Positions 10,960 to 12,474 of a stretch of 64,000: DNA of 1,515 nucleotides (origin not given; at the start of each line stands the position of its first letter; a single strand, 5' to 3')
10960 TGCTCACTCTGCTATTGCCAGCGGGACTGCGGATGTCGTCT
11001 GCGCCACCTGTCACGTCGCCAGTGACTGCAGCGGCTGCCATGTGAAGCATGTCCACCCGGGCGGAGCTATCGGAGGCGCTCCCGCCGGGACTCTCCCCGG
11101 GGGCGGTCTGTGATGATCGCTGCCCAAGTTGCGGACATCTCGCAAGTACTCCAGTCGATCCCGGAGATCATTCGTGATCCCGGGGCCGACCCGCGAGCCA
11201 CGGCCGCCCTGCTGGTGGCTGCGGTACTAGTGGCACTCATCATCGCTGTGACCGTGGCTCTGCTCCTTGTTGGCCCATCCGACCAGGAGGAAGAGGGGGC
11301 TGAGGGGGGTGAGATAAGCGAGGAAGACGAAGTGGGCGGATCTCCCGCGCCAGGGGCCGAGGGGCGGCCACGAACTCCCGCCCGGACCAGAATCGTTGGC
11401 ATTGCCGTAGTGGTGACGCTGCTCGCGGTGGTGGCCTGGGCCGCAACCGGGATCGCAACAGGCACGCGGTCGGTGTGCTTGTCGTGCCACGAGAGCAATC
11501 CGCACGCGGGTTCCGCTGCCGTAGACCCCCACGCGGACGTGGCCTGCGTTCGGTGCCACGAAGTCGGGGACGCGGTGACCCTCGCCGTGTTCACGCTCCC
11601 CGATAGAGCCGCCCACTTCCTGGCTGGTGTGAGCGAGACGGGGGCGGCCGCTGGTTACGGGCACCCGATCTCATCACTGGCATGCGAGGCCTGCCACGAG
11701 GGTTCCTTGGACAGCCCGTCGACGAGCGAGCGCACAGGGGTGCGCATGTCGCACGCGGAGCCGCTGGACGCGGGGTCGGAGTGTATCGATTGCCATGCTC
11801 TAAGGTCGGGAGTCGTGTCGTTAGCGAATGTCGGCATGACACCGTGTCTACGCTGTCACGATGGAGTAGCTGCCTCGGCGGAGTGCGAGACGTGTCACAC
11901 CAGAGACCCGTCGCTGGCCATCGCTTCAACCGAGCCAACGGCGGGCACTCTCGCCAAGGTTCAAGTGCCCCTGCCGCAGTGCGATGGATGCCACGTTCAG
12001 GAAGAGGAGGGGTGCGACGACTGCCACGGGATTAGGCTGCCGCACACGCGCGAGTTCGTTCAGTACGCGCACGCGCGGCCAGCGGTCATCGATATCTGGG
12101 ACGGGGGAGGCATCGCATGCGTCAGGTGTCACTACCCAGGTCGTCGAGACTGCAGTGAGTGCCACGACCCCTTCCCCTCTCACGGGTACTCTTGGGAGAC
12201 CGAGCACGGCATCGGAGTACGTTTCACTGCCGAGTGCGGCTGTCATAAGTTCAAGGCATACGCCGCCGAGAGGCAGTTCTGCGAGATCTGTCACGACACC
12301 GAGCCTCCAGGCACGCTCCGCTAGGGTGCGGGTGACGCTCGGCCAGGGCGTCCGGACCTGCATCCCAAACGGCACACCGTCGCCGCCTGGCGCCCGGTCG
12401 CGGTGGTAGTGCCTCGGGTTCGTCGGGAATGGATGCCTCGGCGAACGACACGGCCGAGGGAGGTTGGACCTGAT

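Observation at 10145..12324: Paralogous 12- and 11-haem anchored cytochromes built from repeated di-haem CxxCH-x3-5-CxxCHG-x2-PH modules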

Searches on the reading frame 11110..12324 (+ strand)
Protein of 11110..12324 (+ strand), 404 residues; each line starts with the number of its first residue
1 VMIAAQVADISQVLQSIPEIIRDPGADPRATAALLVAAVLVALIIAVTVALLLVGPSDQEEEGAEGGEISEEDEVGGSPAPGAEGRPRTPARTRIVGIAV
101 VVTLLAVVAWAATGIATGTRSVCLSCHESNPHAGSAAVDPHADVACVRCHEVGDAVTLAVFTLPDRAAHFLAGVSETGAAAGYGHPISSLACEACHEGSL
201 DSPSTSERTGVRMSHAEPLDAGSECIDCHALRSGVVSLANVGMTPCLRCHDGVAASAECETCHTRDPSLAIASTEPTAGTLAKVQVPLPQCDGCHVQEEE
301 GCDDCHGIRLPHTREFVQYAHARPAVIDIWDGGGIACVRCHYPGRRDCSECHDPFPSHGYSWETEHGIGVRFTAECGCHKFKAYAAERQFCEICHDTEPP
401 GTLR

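Call 4: search_protein_families(library=pfam, proteins=[window:11110-12324:+], max_evalue=0.1)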
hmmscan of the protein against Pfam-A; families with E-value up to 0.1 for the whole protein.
window:11110-12324:+ (404 aa): 3 families
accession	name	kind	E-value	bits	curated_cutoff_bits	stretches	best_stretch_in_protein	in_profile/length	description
PF14522.11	Cytochrome_C7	-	8e-09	35.6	24.8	0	119-151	40-67/67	Cytochrome c7 and related cytochrome c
PF14537.11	Cytochrom_c3_2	-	7.3e-07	30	25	1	221-306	5-78/79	Cytochrome c3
PF03264.19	Cytochrom_NNT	-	1.6e-05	25.1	24.1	2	188-230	124-165/174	NapC/NirT cytochrome c family, N-terminal region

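Call 5: search_protein_families(library=ncbifam, proteins=[window:11110-12324:+], max_evalue=0.1)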
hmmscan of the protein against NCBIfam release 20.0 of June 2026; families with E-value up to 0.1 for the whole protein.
window:11110-12324:+ (404 aa): 3 families
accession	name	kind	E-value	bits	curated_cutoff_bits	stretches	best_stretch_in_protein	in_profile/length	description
TIGR03153.1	cytochr_NrfH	equivalog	1.4e-06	28.4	134.2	1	95-230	3-134/138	cytochrome c nitrite reductase small subunit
TIGR04315.1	octaheme_Shew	subfamily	0.0095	15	375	1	118-150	217-250/440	tetrathionate reductase family octaheme c-type cytochrome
NF038038.1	cytoc_DsrJ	equivalog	0.05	13.9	100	0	290-307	92-109/121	sulfate reduction electron transfer complex DsrMKJOP subunit DsrJ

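Call 10: search_solved_structures(query=window:11110-12324:+, max_evalue=1, show_alignments=2)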
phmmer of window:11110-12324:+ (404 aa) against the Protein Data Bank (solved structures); distinct sequences matched with E-value up to 1: 1.
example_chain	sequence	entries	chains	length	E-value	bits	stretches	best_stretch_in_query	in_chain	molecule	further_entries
2j7a_C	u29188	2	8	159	0.00051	22.5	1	88-176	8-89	CYTOCHROME C QUINOL DEHYDROGENASE NRFH | NAPC/NIRT CYTOCHROME C FAMILY PROTEIN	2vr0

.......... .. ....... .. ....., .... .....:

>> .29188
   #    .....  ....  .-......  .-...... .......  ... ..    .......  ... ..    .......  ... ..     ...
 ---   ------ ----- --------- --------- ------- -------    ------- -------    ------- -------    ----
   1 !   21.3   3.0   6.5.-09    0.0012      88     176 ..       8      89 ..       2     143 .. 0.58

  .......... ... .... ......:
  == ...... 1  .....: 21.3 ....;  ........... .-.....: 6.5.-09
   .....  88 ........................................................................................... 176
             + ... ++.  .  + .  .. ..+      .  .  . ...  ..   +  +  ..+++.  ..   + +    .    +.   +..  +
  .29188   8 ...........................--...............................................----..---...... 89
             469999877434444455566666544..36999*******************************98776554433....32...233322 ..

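Call 12: find_homologous_proteins(query=window:11110-12324:+)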
Query window:11110-12324:+ (404 aa): 96 proteins with E <= 0.001 among 8000 candidates.
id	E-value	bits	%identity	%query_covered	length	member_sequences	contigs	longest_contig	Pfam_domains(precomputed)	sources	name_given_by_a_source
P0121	6.9e-270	913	100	100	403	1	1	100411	PF14537.12,PF03264.20,PF14522.12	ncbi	-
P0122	1.1e-116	409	47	98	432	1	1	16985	PF14522.12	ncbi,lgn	-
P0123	4.7e-115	403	44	99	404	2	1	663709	PF14537.12,PF14522.12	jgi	-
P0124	1.9e-114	401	48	97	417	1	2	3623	PF14537.12,PF14522.12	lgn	-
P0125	5.5e-101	357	44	98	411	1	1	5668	PF14537.12,PF14522.12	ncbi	-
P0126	8.0e-97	343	45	97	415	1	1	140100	-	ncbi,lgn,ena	-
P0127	2.9e-95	338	42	99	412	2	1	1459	PF03264.20,PF14522.12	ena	-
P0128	4.3e-93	331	42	98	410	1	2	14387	PF14537.12,PF14522.12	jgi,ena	-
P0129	2.3e-91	325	42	99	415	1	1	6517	PF14522.12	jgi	jgi:hypothetical protein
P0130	4.3e-91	324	42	97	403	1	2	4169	PF14522.12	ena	-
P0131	6.9e-91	324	42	98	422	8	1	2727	PF14522.12,PF22113.2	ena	-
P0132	1.9e-90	322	41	99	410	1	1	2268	PF14537.12,PF14522.12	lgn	-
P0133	2.7e-89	318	39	99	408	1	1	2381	PF14522.12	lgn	-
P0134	4.7e-88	314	40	98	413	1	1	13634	PF14522.12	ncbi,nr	ncbi:MAG: cytochrome c3 family protein [Coriobacteriia bacterium]|nr:cytochrome c3 family protein [C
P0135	8.7e-87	310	40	96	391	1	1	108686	PF14537.12,PF14522.12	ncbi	-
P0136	1.2e-85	306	39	99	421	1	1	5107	PF03264.20,PF14522.12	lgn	-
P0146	1.5e-76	276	43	75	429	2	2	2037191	PF14537.12,PF14522.12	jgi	-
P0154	2.4e-74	269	43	84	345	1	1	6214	PF03264.20,PF14522.12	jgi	jgi:nitrate/TMAO reductase-like tetraheme cytochrome c subunit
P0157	2.5e-73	266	39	96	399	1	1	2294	PF14537.12,PF03264.20,PF14522.12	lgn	-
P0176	5.8e-50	189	36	96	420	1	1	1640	PF14537.12,PF03264.20,PF14522.12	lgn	-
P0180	1.3e-43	168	35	94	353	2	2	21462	PF14537.12,PF03264.20,PF14522.12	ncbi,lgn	-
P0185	5.2e-40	156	31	96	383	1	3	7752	PF03264.20,PF14522.12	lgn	-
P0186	1.7e-39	154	31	97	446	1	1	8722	PF14537.12,PF03264.20,PF14522.12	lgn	-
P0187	1.1e-38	152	36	95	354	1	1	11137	PF03264.20,PF14522.12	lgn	-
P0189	1.2e-38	151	37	80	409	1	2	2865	PF14537.12,PF03264.20,PF14522.12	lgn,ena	-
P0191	1.2e-37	148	33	75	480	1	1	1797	PF03264.20,PF14522.12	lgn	-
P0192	3.4e-37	147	35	76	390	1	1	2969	PF03264.20,PF14522.12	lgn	-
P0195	1.9e-34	138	30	96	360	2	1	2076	PF14537.12,PF03264.20,PF14522.12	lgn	-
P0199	2.9e-28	117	33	71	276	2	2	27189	PF14537.12,PF03264.20,PF14522.12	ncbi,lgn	-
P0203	7.0e-16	76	30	63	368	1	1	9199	PF03264.20,PF14522.12,PF22113.2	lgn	-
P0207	1.4e-9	56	28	52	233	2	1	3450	PF09699.16,PF03264.20,PF14522.12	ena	-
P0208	4.1e-9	54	27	63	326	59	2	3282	PF03264.20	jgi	-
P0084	8.0e-8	50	28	76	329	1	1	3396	PF03264.20,PF14522.12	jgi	jgi:hypothetical protein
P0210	1.6e-7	49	29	57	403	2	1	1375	PF14537.12,PF03264.20,PF14522.12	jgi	jgi:c(7)-type cytochrome triheme protein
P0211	2.5e-6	45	26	70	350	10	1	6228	PF03264.20,PF14522.12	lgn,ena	-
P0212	3.3e-6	45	27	59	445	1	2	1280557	PF14537.12,PF03264.20,PF02085.22,PF14522.12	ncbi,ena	-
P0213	2.2e-5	42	30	56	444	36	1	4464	PF03264.20,PF02085.22,PF14522.12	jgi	jgi:nitrate/TMAO reductase-like tetraheme cytochrome c subunit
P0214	5.0e-5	41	29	56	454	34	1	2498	PF03264.20,PF14522.12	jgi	-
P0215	2.0e-4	39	30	63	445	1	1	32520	PF14537.12,PF03264.20,PF14522.12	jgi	jgi:c(7)-type cytochrome triheme protein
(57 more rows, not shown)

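Call 26: search_solved_structures(query=A2, max_evalue=1, show_alignments=2)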
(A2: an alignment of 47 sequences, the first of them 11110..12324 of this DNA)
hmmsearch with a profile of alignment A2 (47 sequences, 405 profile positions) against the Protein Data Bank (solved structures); distinct sequences matched with E-value up to 1: 90 (the best 60 are shown).
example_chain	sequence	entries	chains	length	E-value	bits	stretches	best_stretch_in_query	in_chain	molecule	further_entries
2j7a_C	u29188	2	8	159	1.4e-12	50.4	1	92-239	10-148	CYTOCHROME C QUINOL DEHYDROGENASE NRFH | NAPC/NIRT CYTOCHROME C FAMILY PROTEIN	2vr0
6qvm_A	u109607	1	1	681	6.4e-10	41.7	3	97-174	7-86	Multiheme cytochrome cf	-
3ov0_A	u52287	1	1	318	3.1e-08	36.1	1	222-399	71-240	Cytochrome c family protein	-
6r2q_A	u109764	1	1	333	5.9e-07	31.9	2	118-156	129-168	Cystathionine beta-synthase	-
8k9e_A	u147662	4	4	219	6.9e-07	31.7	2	204-255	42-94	Cytochrome c7-like domain-containing protein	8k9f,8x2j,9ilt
3ubr_A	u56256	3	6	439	1.1e-06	31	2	143-210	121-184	Cytochrome c-552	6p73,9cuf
1z1n_X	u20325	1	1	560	1.6e-06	30.5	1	225-401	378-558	sixteen heme cytochrome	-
2e84_A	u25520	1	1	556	5.8e-06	28.7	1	122-255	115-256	High-molecular-weight cytochrome c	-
6lod_A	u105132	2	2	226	1.2e-05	27.7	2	209-256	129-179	MULTIHEME_CYTC domain-containing protein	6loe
6f0k_A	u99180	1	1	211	1.4e-05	27.4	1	214-296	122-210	Cytochrome c family protein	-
1h29_A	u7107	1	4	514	1.6e-05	27.2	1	329-401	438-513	HIGH-MOLECULAR-WEIGHT CYTOCHROME C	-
3oue_A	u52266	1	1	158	2.3e-05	26.7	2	346-399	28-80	Cytochrome c family protein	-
1gws_A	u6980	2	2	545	2.3e-05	26.7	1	329-401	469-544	HIGH-MOLECULAR-WEIGHT CYTOCHROME C | High-molecular-weight cytochrome c precursor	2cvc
6btm_A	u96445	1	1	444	3.5e-05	26.1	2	125-296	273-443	Alternative Complex III subunit A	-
3ucp_A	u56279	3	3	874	7e-05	25.1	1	124-155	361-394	UndA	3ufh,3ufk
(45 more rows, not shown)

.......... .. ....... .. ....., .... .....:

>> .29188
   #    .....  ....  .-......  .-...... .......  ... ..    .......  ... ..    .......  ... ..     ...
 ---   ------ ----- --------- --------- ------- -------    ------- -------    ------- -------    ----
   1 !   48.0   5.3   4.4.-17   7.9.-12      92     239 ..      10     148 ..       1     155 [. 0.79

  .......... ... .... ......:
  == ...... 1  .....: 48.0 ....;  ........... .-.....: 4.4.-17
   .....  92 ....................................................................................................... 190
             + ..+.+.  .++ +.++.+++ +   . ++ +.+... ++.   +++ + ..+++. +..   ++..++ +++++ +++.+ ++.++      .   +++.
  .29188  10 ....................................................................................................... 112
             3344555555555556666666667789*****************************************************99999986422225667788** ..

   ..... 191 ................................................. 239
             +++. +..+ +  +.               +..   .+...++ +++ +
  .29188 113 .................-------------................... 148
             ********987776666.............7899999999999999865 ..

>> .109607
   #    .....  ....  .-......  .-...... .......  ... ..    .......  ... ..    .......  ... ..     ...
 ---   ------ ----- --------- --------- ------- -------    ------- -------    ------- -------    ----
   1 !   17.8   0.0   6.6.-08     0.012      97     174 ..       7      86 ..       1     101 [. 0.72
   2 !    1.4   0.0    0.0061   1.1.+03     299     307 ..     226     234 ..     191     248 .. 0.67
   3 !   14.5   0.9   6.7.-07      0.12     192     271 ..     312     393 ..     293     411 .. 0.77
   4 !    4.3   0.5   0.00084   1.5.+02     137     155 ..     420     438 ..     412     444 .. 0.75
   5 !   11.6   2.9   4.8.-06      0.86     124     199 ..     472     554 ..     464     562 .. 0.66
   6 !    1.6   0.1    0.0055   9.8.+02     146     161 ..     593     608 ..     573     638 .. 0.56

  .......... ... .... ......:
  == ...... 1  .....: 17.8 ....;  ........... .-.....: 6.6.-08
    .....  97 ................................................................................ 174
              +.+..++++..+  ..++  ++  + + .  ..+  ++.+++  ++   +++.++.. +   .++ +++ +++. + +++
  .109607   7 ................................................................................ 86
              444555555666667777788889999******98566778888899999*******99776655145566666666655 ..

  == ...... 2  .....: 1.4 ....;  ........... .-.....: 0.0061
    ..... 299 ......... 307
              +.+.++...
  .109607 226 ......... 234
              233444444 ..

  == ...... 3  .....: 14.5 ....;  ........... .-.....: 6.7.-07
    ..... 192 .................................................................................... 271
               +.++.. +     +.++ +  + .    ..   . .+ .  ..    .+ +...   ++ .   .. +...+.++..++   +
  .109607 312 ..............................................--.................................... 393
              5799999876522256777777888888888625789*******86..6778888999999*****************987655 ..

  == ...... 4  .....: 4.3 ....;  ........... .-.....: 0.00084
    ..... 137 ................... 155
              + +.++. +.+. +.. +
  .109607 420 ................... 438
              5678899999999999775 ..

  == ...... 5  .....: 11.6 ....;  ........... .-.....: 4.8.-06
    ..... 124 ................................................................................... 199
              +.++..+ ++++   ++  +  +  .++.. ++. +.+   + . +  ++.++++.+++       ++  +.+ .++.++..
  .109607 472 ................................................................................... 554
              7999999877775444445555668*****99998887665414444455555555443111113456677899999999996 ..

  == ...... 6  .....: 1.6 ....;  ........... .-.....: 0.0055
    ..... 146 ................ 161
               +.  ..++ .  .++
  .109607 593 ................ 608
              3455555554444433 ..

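Call 40: predict_structure(alignment_id=A2)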
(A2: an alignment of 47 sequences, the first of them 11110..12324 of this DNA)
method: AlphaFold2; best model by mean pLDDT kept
length: 404 residues; sequences in the alignment: 47
mean_pLDDT: 74.0   pTM: 0.51
mean pLDDT of the five models: 74.0, 73.0, 67.7, 66.7, 65.2
residues with pLDDT >= 90: 70; 70-90: 200; 50-70: 93; < 50: 41
segments of 3 or more residues with pLDDT < 50: 277-295, 304-311, 380-382
pLDDT, mean of each block of 10 residues (from residue 1): 69 83 76 82 87 66 52 51 63 86 93 93 90 82 92 91 93 82 79 91 89 87 83 76 70 70 83 50 37 49 47 63 77 72 73 63 72 61 56 79 75
secondary structure, 60 per line:
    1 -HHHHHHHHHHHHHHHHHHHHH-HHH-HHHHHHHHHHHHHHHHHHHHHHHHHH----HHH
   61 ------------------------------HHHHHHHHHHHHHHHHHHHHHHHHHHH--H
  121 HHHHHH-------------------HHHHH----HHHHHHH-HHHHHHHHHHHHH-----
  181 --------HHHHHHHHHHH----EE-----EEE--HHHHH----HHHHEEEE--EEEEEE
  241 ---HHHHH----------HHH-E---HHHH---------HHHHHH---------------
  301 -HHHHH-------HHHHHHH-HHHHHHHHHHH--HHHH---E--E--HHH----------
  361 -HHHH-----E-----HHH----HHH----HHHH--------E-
elements in order: H2-22 H28-53 H91-117 H120-126 H146-150 H155-161 H163-175 H189-199 E211-213 H216-220 H225-228 E229-232 E235-240 H244-248 H267-270 H280-285 H302-306 H314-320 H322-332 H335-338 H362-365 H391-394

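Call 57: fold_search(model_id=the predicted structure, library=pdb)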
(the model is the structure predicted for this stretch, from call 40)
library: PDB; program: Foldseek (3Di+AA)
matches with E <= 10: 7; with E <= 0.001: 0
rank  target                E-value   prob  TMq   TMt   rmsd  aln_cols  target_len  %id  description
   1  2j7a_C                4.3e-02  0.98  0.18  0.42   5.6       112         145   26  Crystal structure of cytochrome c nitrite reductase NrfHA complex from Desulfovibrio vulgaris (released 2006-12-06)
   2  2vr0_F                6.8e-02  0.97  0.22  0.52   5.4       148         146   24  Crystal structure of cytochrome c nitrite reductase NrfHA complex bound to the HQNO inhibitor (released 2008-06-03)
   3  2j7a_O                1.1e-01  0.93  0.18  0.42   5.6       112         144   25  Crystal structure of cytochrome c nitrite reductase NrfHA complex from Desulfovibrio vulgaris (released 2006-12-06)
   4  8rv0                  2.2e+00  0.13  0.12  0.10   6.3        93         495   15  Crystal structure of octaheme nitrite reductase from Trichlorobacter ammonificans in complex with nitrite (released 2024-03-27)
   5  3h33                  6.9e+00  0.07  0.12  0.42   5.5        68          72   24  PpcC, A cytochrome c7 from Geobacter sulfurreducens (released 2009-12-29)
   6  2n91_MODEL_1_A        7.7e+00  0.06  0.12  0.43   5.0        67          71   21  A key amino acid in the control of different functional behavior within the triheme cytochrome family from Geo (released 2016-09-21)
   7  4q8n                  8.2e+00  0.01  0.05  0.05  11.2        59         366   19  tRNA-Guanine Transglycosylase (TGT) Mutant V262C Apo Structure (released 2015-05-20)

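Call 86: find_encoding_contigs(protein=P0146, flank=10000, max_places=1)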
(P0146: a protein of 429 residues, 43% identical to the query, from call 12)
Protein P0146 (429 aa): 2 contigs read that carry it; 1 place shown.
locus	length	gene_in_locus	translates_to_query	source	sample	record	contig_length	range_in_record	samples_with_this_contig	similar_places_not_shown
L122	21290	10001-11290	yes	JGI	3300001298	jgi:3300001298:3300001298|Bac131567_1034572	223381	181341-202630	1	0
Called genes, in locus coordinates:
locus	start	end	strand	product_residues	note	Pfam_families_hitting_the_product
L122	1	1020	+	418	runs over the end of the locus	-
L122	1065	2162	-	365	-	PF13439:Glyco_transf_4, PF13579:Glyco_trans_4_4, PF00534:Glycos_transf_1, PF13692:Glyco_trans_1_4, PF13524:Glyco_trans_1_2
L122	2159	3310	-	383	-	PF13439:Glyco_transf_4, PF13579:Glyco_trans_4_4, PF20706:GT4-conflict, PF00534:Glycos_transf_1, PF13692:Glyco_trans_1_4, PF13524:Glyco_trans_1_2 (weak)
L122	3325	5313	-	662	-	PF04932:Wzy_C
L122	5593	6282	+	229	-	PF14559:TPR_19 (faint), PF13424:TPR_12 (faint), PF13428:TPR_14 (faint), PF00515:TPR_1 (faint), PF07719:TPR_2 (faint), PF13174:TPR_6 (faint), PF13181:TPR_8 (faint), PF13432:TPR_16 (faint)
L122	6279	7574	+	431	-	PF08450:SGL (faint), PF01436:NHL (faint)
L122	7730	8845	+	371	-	PF14522:Cytochrome_C7 (faint), PF09699:Paired_CXXCH_1 (faint)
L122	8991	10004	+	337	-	PF14522:Cytochrome_C7 (faint), PF14537:Cytochrom_c3_2 (faint), PF22113:Mtrc-MtrF_II-IV_dom (weak)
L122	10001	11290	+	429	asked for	PF14522:Cytochrome_C7 (faint), PF14537:Cytochrom_c3_2 (faint)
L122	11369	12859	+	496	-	PF01564:Spermine_synth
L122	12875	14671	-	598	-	PF04932:Wzy_C (weak)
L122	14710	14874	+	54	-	-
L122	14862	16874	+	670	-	PF00912:Transgly, PF00905:Transpeptidase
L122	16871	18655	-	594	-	PF13727:CoA_binding_3, PF00106:adh_short (weak), PF01073:3Beta_HSD, PF01370:Epimerase, PF02719:Polysacc_synt_2, PF04321:RmlD_sub_bind, PF16363:GDP_Man_Dehyd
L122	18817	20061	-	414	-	PF13477:Glyco_trans_4_2 (weak), PF13439:Glyco_transf_4, PF13579:Glyco_trans_4_4, PF00534:Glycos_transf_1, PF13692:Glyco_trans_1_4, PF13524:Glyco_trans_1_2 (faint)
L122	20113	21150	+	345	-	PF01073:3Beta_HSD, PF01370:Epimerase, PF02719:Polysacc_synt_2 (weak), PF04321:RmlD_sub_bind, PF13460:NAD_binding_10, PF16363:GDP_Man_Dehyd, PF07993:NAD_binding_4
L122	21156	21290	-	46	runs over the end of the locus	-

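Call 87: find_encoding_contigs(protein=P0123, flank=10000, max_places=1)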
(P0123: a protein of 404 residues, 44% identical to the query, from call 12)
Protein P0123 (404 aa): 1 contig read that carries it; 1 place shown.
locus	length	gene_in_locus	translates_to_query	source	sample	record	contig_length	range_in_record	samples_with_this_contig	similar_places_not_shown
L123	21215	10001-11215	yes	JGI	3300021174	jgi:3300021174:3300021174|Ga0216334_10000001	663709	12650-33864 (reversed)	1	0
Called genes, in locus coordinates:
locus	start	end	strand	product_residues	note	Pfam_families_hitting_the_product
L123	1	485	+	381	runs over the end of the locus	PF00266:Aminotran_5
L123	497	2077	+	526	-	PF00389:2-Hacid_dh, PF02826:2-Hacid_dh_C, PF19304:PGDH_inter, PF01842:ACT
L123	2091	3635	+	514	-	PF00682:HMGL-like, PF22617:HCS_D2, PF08502:LeuA_dimer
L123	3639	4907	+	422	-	PF00330:Aconitase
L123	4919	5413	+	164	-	PF00694:Aconitase_C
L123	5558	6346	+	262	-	PF13181:TPR_8 (faint), PF13428:TPR_14 (faint), PF14559:TPR_19 (faint), PF07719:TPR_2 (faint)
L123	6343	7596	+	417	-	PF08450:SGL (faint), PF25021:TEN_NHL (faint), PF01436:NHL (faint)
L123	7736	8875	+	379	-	PF14522:Cytochrome_C7 (faint)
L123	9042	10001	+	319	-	PF14522:Cytochrome_C7 (faint), PF22113:Mtrc-MtrF_II-IV_dom (faint)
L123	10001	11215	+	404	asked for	PF14522:Cytochrome_C7 (faint), PF14537:Cytochrom_c3_2 (faint)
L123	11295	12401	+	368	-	PF00180:Iso_dh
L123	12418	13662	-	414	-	PF20706:GT4-conflict (weak), PF00534:Glycos_transf_1, PF13692:Glyco_trans_1_4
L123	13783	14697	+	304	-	PF01063:Aminotran_4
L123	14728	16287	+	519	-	PF00682:HMGL-like, PF22617:HCS_D2, PF08502:LeuA_dimer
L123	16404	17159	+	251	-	PF10370:Rv2993c-like_N (weak), PF01557:FAA_hydrolase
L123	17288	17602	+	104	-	PF01371:Trp_repressor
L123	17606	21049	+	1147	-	PF02811:PHP, PF07733:DNA_pol3_alpha, PF17657:DNA_pol3_finger, PF14579:HHH_6, PF01336:tRNA_anti-codon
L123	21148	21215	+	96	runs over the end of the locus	-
